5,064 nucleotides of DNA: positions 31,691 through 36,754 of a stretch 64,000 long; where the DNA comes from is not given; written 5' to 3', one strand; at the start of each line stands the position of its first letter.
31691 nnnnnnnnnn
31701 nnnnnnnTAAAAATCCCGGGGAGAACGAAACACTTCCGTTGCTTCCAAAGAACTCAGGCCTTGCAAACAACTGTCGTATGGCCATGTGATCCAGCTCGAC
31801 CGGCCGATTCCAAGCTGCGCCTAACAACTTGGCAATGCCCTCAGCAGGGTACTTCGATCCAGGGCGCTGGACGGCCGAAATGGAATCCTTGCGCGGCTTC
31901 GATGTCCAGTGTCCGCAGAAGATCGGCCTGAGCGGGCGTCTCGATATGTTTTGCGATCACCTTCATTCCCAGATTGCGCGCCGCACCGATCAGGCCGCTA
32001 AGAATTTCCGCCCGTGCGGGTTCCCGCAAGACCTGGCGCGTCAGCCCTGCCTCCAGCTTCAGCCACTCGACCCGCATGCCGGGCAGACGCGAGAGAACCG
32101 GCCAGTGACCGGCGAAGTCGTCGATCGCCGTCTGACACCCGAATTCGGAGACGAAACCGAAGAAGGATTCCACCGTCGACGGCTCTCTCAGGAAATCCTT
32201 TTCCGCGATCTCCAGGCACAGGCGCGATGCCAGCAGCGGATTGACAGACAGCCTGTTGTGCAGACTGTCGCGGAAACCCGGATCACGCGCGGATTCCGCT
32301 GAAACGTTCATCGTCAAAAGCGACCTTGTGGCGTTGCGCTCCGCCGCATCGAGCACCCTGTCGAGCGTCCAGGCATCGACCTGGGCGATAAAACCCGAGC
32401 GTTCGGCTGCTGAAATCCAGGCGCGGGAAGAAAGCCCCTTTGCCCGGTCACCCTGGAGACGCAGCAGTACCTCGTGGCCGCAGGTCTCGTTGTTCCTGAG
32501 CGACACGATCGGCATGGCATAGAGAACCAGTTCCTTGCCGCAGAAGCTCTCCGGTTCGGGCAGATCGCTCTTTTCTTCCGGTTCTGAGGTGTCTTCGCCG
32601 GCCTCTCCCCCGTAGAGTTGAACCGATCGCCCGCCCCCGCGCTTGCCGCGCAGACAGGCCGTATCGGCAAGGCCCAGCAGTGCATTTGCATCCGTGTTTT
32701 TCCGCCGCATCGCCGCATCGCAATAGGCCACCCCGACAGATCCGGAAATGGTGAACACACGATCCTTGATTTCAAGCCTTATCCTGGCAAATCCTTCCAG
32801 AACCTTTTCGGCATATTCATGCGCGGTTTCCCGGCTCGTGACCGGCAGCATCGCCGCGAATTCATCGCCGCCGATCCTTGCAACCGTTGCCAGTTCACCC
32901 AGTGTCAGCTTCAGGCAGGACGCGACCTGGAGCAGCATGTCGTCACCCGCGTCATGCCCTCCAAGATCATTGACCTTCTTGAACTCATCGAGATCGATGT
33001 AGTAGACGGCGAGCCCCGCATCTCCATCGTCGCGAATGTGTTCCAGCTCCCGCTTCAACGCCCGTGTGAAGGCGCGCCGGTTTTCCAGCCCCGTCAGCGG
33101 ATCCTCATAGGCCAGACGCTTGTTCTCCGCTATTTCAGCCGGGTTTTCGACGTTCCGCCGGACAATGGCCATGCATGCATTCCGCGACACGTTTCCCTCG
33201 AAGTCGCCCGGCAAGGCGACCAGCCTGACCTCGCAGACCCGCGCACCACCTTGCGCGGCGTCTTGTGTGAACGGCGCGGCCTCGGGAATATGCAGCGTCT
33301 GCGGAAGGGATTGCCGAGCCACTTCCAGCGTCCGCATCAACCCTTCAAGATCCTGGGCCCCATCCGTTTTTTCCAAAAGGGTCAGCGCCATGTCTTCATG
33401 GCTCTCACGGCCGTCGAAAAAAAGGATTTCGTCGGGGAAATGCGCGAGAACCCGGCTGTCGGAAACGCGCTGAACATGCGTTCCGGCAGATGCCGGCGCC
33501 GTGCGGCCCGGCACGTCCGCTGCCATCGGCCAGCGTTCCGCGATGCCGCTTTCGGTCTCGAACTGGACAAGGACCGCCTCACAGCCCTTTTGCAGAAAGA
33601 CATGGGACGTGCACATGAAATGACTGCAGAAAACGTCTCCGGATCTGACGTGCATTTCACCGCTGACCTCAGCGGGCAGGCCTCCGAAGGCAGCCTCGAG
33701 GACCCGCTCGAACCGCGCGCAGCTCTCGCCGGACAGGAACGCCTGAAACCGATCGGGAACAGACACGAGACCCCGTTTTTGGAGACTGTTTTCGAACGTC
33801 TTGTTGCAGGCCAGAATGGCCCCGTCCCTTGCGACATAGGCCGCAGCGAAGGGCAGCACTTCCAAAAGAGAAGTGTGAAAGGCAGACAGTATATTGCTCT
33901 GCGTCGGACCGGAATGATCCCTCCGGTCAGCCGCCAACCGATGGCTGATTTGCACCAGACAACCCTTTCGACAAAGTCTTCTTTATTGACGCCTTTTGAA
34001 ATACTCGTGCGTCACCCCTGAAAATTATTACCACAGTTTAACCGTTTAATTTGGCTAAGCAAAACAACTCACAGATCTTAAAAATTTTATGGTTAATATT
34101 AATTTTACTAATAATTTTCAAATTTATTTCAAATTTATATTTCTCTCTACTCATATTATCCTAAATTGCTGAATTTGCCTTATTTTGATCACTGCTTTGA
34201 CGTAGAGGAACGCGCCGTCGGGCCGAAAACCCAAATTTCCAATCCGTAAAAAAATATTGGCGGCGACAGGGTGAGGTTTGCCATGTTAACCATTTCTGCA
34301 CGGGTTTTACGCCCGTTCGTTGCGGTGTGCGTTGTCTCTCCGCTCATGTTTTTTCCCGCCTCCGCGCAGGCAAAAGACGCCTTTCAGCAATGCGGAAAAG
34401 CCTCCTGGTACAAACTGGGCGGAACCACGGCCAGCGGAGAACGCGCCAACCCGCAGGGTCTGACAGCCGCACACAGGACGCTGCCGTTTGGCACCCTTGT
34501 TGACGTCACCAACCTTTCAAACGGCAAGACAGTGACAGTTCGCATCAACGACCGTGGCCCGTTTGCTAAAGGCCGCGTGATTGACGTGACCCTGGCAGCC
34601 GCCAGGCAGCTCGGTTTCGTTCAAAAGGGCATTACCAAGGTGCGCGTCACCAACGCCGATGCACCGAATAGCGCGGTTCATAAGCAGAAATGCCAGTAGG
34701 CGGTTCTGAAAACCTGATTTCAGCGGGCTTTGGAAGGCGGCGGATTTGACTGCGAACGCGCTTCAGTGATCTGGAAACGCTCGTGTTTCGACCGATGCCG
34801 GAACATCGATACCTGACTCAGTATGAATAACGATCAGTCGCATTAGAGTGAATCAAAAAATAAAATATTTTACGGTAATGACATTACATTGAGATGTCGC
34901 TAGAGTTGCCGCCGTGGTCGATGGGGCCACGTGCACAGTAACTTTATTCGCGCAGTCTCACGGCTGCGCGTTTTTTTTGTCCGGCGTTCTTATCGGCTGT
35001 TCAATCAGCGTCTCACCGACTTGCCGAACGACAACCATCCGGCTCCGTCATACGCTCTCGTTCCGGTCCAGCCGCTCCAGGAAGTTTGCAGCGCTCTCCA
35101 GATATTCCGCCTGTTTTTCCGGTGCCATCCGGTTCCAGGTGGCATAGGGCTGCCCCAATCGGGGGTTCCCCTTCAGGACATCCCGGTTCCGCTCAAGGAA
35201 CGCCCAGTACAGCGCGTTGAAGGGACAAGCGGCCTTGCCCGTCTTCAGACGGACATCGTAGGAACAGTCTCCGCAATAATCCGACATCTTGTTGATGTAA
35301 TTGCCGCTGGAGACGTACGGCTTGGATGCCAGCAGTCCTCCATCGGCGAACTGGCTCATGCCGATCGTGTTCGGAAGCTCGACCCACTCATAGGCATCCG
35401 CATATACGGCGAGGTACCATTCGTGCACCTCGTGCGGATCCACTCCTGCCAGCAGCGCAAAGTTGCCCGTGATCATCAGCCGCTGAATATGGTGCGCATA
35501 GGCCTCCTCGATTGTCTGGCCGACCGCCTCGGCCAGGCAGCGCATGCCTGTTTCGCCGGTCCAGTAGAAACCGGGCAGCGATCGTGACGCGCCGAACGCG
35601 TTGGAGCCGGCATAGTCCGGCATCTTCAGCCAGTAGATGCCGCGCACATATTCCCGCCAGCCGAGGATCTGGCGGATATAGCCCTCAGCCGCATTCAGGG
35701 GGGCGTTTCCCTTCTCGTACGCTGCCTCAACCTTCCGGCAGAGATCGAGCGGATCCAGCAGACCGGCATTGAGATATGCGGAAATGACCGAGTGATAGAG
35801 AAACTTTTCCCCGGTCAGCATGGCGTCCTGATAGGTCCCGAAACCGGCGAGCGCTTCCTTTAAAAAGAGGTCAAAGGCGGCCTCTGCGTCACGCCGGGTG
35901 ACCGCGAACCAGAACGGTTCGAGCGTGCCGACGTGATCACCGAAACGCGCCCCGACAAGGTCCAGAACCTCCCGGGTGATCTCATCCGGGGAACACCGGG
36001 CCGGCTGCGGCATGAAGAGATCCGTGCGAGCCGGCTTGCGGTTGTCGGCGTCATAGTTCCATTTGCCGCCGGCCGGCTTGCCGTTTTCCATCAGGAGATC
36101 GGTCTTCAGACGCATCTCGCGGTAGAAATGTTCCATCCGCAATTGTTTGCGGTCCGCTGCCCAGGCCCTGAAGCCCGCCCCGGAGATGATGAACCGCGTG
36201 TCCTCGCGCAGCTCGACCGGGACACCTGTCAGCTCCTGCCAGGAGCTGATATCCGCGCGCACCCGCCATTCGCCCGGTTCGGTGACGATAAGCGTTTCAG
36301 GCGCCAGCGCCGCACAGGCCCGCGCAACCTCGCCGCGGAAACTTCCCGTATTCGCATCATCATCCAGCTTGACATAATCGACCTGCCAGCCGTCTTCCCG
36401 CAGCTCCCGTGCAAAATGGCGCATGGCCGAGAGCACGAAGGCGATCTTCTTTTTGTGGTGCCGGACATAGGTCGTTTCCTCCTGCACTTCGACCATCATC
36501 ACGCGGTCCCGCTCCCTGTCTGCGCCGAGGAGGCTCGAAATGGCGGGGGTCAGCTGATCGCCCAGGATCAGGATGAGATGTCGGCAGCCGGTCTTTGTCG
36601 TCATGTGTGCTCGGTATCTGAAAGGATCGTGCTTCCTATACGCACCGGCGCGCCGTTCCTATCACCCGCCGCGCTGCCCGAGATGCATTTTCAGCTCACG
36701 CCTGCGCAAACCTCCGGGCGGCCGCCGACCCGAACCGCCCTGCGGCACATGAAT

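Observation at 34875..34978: Orphan small RNA candidate with its own promoter, operator and terminator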

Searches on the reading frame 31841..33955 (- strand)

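Call 53: search_protein_families(library=pfam, proteins=[window:31841-33955:-], max_evalue=0.01)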
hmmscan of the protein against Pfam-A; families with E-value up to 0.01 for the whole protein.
window:31841-33955:- (704 aa): 3 families
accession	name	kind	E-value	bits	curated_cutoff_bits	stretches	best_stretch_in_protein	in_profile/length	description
PF00563.25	EAL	-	1.6e-44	152.4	31.3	1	473-696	10-236/236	EAL domain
PF00990.26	GGDEF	-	3.4e-32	111.9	23.8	1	282-442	1-159/161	Diguanylate cyclase, GGDEF domain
PF08448.16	PAS_4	-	0.00052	20.7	23.1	0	31-89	1-59/110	PAS fold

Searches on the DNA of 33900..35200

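Call 4: search_rna_families(source=window, start=33900, end=35200, threshold=evalue, max_evalue=10, show_alignments=3)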
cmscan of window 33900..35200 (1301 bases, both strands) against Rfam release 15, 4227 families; matches with E-value up to 10: 6.
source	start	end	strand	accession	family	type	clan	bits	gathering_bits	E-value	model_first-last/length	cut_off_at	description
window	34896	34978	+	RF02869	ncS025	Gene; sRNA;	-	33.8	46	0.00071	1-85/85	no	Burkholderia sRNA 25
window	34894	34977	+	RF02871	ncS54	Gene; sRNA;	-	24.3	43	0.007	1-79/79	no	Burkholderia sRNA 54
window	34914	34981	+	RF02538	TarB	Gene; sRNA;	-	21.2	80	0.33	1-79/79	no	Vibrio ToxT activated RNA TarB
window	34901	34985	+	RF00519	suhB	Gene; sRNA;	CL00108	15.5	41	3.3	1-77/77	no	Makes More Granules Regulator RNA (mmgR)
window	34988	35138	-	RF02267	Vax2os1_2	Gene; lncRNA;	-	14.4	55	0.0094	317-466/466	no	Vax2os1 conserved region 2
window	34946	34973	+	RF02604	BASRCI153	Gene; sRNA;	-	11.2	137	8.3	166-193/214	no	Brucella sRNA CI153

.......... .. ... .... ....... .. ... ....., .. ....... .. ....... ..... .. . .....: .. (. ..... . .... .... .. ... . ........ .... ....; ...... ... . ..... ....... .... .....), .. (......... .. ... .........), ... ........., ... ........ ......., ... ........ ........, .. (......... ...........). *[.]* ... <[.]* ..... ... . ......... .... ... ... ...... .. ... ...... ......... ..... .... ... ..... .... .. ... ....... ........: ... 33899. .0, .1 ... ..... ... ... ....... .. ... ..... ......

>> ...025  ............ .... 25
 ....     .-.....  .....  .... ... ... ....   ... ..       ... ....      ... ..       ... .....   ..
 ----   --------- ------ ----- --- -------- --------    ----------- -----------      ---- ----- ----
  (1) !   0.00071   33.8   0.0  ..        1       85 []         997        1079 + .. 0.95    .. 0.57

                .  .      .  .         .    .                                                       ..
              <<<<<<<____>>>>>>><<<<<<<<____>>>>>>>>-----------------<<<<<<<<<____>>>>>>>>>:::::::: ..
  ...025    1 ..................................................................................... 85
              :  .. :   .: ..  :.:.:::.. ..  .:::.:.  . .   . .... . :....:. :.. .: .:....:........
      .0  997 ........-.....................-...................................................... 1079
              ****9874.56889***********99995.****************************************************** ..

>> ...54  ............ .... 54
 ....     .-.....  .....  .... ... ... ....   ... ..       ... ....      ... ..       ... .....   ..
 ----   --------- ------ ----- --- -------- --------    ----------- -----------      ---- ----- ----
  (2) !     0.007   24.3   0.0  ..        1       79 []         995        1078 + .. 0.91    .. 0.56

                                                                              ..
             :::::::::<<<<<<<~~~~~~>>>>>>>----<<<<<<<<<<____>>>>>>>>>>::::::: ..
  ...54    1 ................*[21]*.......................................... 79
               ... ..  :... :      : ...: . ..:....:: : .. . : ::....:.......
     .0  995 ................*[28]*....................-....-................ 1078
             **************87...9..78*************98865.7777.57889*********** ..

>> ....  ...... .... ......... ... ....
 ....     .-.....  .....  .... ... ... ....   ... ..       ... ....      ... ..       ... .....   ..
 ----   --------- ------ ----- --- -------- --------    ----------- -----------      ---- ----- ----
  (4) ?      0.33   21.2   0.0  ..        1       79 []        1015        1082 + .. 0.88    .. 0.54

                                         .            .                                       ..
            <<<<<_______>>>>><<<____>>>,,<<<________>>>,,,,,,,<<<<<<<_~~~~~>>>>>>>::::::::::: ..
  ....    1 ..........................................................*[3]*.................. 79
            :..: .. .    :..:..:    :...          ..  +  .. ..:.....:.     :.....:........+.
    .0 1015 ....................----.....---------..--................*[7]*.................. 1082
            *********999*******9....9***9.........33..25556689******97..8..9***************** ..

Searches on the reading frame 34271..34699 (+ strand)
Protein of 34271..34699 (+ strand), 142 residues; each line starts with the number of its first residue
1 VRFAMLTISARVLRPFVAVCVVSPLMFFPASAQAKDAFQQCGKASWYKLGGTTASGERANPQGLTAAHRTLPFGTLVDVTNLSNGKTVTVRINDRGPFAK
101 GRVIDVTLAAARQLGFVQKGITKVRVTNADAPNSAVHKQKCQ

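Call 53: search_protein_families(library=pfam, proteins=[window:34271-34699:+], max_evalue=0.01)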
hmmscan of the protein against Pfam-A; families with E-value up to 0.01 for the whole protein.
window:34271-34699:+ (142 aa): 1 family
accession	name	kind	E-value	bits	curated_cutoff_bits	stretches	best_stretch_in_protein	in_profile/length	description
PF03330.24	DPBB_1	-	1.9e-25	89.4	28.8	1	40-126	2-83/83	Lytic transglycolase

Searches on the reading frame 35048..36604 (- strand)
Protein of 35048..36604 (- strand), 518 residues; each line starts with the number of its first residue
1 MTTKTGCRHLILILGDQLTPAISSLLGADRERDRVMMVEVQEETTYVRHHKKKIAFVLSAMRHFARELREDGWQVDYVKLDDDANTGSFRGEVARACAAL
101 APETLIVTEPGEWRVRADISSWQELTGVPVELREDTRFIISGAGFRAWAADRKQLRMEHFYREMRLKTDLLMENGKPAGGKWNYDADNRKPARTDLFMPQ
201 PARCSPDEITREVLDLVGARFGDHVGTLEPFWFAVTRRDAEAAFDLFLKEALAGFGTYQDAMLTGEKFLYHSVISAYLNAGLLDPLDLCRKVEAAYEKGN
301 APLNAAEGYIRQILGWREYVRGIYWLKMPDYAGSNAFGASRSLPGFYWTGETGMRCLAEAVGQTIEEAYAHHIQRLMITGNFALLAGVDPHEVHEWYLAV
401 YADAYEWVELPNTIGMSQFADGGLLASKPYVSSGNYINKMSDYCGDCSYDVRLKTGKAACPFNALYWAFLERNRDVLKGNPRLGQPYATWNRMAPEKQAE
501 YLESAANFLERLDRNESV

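Call 53: search_protein_families(library=pfam, proteins=[window:35048-36604:-], max_evalue=0.01)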
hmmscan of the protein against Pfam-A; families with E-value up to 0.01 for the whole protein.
window:35048-36604:- (518 aa): 1 family
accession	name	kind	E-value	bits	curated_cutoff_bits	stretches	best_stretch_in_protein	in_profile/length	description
PF04244.19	DPRP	-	3.6e-83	279.2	22.1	1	11-233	1-224/224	Deoxyribodipyrimidine photo-lyase-related protein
